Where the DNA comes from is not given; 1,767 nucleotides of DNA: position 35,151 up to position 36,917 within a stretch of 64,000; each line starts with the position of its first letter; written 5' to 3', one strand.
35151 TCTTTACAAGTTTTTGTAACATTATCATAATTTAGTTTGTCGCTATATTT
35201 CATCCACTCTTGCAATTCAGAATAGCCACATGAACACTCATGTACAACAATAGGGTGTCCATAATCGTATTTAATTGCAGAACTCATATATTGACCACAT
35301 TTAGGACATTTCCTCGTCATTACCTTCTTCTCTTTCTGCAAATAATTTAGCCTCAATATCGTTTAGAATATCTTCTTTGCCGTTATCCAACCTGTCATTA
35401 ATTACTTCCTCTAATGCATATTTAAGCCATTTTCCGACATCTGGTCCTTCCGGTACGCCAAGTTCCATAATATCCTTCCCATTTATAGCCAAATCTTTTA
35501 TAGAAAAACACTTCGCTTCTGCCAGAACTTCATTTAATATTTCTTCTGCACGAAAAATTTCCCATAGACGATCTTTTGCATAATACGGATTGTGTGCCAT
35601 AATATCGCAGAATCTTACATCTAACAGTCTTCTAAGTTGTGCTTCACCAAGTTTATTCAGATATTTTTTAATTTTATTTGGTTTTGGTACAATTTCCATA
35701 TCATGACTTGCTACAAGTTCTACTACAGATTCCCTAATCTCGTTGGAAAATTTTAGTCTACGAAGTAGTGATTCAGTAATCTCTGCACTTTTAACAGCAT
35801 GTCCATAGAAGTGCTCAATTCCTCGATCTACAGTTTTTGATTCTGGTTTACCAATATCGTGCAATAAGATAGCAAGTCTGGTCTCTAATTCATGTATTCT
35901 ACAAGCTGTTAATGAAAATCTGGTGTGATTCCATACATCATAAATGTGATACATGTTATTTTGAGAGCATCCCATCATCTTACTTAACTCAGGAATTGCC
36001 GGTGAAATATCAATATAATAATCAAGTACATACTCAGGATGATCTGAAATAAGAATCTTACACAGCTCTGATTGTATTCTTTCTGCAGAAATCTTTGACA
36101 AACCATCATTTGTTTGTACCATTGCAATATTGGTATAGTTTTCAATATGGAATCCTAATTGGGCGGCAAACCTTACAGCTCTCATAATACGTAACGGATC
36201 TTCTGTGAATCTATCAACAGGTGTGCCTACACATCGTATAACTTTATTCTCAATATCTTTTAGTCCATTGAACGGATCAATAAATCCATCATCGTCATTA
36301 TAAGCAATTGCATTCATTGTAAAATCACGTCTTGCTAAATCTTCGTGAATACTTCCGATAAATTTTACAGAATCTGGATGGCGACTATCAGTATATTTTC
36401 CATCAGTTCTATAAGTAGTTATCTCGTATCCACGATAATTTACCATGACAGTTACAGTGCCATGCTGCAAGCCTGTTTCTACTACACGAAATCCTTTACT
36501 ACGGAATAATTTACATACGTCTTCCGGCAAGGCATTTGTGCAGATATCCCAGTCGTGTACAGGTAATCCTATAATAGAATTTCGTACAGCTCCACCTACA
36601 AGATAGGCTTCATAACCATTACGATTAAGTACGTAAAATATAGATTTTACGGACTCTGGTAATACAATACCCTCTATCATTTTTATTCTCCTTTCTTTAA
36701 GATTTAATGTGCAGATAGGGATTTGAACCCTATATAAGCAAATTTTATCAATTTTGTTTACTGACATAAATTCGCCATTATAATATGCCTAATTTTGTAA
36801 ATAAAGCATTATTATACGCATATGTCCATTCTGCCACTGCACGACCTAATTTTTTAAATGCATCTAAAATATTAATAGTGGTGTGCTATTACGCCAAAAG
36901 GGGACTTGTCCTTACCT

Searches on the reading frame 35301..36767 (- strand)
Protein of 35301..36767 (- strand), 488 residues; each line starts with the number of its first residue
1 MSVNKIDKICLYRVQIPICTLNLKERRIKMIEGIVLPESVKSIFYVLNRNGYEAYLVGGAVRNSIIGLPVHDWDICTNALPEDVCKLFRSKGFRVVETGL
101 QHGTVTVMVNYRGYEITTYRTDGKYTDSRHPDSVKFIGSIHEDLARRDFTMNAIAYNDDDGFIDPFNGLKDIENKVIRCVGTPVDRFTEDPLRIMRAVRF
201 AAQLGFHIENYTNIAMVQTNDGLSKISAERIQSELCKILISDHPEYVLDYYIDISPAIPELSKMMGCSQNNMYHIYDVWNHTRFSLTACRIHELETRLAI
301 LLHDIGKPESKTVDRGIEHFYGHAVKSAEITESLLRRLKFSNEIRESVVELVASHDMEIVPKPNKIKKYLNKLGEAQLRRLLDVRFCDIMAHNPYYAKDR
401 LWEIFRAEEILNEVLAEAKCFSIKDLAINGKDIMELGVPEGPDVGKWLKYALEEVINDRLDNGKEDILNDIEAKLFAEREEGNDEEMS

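Call 3: search_protein_families(library=pfam, proteins=[window:35301-36767:-], max_evalue=0.01)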
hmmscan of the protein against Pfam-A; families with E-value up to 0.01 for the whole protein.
window:35301-36767:- (488 aa): 4 families
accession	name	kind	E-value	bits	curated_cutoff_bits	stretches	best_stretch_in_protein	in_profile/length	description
PF01743.26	PolyA_pol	-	1.3e-36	126.2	23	1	54-178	1-126/126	Poly A polymerase head domain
PF13735.12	tRNA_NucTran2_2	-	2.1e-12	47.7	27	1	329-469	22-147/149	tRNA nucleotidyltransferase domain 2 putative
PF12627.12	PolyA_pol_RNAbd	-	3.7e-09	36.7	22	1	205-249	1-45/64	Probable RNA and SrmB- binding site of polymerase A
PF01966.28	HD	-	3.7e-08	34.1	22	1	292-388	23-111/116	HD domain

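Call 11: search_protein_families(library=phrogs, proteins=[window:35301-36767:-], max_evalue=0.001)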
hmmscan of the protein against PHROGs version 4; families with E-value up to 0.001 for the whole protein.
window:35301-36767:- (488 aa): 5 families
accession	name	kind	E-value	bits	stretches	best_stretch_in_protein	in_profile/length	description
phrog_2244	-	DNA, RNA and nucleotide metabolism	1e-74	253.4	1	51-458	2-379/392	tRNA nucleotidyltransferase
phrog_24229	-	DNA, RNA and nucleotide metabolism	3.1e-33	116.2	1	52-242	4-208/245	tRNA nucleotidyltransferase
phrog_1614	-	DNA, RNA and nucleotide metabolism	5.8e-07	30.5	1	41-76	24-59/268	nucleotidyltransferase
phrog_5889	-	unknown function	0.00063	20.2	1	276-413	83-220/242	-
phrog_6931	-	unknown function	0.00069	19.9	0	268-390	25-153/343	-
